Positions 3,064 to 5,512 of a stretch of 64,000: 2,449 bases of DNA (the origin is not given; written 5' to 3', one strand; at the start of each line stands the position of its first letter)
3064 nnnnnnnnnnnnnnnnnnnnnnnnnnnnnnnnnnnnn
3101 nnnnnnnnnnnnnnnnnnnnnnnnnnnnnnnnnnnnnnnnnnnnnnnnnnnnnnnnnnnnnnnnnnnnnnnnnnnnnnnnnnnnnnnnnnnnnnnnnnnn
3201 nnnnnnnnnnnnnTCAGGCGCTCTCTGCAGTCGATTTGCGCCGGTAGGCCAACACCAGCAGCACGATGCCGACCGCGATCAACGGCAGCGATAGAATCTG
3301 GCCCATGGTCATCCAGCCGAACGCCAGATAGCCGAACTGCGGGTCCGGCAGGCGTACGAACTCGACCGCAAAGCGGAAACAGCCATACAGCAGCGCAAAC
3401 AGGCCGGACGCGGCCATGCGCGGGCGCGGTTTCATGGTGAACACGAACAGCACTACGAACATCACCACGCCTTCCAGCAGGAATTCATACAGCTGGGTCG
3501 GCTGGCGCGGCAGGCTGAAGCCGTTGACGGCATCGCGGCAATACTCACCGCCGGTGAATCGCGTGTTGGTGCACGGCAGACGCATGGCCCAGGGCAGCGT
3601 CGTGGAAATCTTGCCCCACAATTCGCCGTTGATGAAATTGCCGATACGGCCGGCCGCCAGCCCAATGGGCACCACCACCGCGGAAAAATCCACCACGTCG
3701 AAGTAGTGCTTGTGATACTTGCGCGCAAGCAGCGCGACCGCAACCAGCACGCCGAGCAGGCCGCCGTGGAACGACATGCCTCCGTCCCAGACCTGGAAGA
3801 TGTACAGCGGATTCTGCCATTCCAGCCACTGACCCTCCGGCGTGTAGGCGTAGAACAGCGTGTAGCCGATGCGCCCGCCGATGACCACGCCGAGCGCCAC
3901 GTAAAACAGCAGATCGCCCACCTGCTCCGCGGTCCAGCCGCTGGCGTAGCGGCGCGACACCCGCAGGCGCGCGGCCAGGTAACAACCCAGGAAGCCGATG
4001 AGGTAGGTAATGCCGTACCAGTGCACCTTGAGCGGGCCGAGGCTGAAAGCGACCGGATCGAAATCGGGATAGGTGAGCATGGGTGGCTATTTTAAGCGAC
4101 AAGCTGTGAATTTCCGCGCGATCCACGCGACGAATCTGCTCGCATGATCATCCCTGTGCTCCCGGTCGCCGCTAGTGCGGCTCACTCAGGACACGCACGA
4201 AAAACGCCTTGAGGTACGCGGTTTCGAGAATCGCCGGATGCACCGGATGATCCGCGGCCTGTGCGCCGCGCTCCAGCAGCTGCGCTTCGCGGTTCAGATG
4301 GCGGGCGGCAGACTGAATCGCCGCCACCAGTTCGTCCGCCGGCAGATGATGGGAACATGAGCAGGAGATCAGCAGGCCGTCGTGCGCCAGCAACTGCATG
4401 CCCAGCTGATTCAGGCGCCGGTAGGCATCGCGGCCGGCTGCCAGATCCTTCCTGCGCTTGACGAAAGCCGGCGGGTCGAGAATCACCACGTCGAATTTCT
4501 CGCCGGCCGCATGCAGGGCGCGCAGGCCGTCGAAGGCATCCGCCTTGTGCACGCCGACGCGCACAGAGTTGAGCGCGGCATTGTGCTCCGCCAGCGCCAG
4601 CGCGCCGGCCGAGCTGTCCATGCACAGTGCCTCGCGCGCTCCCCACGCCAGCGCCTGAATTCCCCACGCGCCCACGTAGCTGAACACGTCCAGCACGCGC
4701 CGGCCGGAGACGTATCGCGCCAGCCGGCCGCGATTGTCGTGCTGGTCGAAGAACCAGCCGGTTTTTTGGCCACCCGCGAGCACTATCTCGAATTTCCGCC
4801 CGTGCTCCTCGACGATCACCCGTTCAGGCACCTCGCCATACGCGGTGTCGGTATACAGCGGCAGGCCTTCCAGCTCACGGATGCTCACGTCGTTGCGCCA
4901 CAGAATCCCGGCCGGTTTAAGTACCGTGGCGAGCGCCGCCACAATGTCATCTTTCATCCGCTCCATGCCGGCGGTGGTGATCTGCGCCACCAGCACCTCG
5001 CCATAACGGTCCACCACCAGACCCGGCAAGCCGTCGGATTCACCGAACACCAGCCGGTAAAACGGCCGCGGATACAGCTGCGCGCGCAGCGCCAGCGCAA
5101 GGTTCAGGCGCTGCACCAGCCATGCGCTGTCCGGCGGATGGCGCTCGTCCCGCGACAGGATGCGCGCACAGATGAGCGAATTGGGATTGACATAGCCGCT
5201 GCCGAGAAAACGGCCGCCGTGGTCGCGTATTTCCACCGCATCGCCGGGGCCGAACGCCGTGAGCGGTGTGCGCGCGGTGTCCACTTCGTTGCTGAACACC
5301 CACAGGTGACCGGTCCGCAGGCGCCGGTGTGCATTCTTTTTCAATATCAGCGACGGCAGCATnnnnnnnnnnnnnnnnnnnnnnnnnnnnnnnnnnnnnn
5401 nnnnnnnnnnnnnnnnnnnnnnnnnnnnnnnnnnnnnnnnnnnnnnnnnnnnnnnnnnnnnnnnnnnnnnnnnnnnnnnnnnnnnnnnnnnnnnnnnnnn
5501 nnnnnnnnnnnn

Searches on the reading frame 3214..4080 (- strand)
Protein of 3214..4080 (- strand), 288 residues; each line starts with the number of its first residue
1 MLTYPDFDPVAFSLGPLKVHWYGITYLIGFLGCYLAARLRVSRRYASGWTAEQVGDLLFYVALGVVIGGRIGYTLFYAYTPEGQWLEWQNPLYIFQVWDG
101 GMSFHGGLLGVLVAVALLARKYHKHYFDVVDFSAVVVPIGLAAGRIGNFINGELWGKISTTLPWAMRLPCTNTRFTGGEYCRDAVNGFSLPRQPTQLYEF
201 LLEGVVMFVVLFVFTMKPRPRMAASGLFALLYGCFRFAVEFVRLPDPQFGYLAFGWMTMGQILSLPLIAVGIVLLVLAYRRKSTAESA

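Call 4: search_protein_families(library=pfam, proteins=[window:3214-4080:-], max_evalue=1)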
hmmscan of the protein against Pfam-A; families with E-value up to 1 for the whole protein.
window:3214-4080:- (288 aa): 4 families
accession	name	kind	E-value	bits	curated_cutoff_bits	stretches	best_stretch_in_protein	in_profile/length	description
PF01790.23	LGT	-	3.4e-73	246.4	24.9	1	9-276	1-239/240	Prolipoprotein diacylglyceryl transferase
PF11381.13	DUF3185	-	0.026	14.9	25.3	1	261-287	1-27/59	Protein of unknown function (DUF3185)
PF02687.27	FtsX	-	0.045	14.3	25.5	1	55-124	49-117/120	FtsX-like permease C-terminal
PF24364.1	DUF7520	-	0.85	10.1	27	0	240-273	39-72/78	Family of unknown function (DUF7520)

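Call 53: find_encoding_contigs(protein=window:3217-4080:-, flank=10000, max_places=10)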
Protein window:3217-4080:- (288 aa): 2 contigs read that carry it; 1 place shown.
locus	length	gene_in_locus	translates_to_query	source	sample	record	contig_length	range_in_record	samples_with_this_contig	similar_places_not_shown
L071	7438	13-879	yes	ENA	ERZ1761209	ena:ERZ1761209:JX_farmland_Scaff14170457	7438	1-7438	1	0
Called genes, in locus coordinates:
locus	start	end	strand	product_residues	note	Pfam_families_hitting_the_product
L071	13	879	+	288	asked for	PF01790:LGT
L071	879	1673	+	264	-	PF00303:Thymidylat_synt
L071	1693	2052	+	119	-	PF01588:tRNA_bind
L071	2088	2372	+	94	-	PF02604:PhdYeFM_antitox (weak)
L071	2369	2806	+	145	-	PF01850:PIN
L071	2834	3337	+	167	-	PF00186:DHFR_1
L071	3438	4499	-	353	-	-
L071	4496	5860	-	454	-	PF00890:FAD_binding_2 (faint), PF01266:DAO (weak), PF01494:FAD_binding_3, PF13450:NAD_binding_8 (weak)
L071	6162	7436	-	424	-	?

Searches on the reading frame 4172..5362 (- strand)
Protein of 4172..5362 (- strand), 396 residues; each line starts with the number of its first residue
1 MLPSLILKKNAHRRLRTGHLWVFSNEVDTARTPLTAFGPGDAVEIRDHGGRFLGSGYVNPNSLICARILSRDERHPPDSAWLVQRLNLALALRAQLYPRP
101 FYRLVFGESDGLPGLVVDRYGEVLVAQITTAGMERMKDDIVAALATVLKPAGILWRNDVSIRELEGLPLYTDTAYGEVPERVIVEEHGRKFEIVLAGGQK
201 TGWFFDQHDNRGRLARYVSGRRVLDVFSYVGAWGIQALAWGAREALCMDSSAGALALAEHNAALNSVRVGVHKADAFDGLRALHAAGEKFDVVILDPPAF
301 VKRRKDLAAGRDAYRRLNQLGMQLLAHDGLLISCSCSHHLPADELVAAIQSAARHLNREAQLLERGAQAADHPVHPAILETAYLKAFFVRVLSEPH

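Call 4: search_protein_families(library=pfam, proteins=[window:4172-5362:-], max_evalue=1)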
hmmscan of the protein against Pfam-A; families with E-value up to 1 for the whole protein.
window:4172-5362:- (396 aa): 13 families
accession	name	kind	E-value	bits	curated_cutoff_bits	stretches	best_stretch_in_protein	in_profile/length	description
PF17785.7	PUA_3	-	3.1e-21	75.4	22.6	1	5-71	1-64/64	PUA-like domain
PF10672.15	Methyltrans_SAM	-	1.8e-18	67.2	27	1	174-358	78-261/286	S-adenosylmethionine-dependent methyltransferase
PF03602.21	Cons_hypoth95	-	1.2e-10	41.8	24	1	214-298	36-122/182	Conserved hypothetical protein 95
PF13649.12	Methyltransf_25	-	2.1e-07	32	27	1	223-318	1-94/97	Methyltransferase domain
PF05175.20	MTS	-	1.8e-06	28.1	23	1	220-349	32-153/170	Methyltransferase small domain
PF09445.16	Methyltransf_15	-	0.00024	21.2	22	1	221-358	2-139/165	RNA cap guanine-N2 methyltransferase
PF06325.19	PrmA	-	0.005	16.8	22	1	220-294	162-231/296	Ribosomal protein L11 methyltransferase (PrmA)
PF08241.18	Methyltransf_11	-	0.0066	17.5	21.2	0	238-295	14-66/95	Methyltransferase domain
PF01472.26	PUA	-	0.012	15.9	24.8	1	37-68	31-62/74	PUA domain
PF02005.22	TRM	-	0.022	14.4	27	1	222-297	52-128/376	N2,N2-dimethylguanosine tRNA methyltransferase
PF08242.18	Methyltransf_12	-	0.049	14.8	30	0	244-294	22-70/98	Methyltransferase domain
PF04378.19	RsmJ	-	0.13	12.1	27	1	266-303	102-139/245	Ribosomal RNA large subunit methyltransferase D, RlmJ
PF05239.21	PRC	-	0.22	12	21.2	1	159-201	4-48/78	PRC-barrel domain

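Call 52: find_encoding_contigs(protein=window:4175-5362:-, flank=10000, max_places=10)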
Protein window:4175-5362:- (396 aa): no gene with exactly this product is on record in the collection.
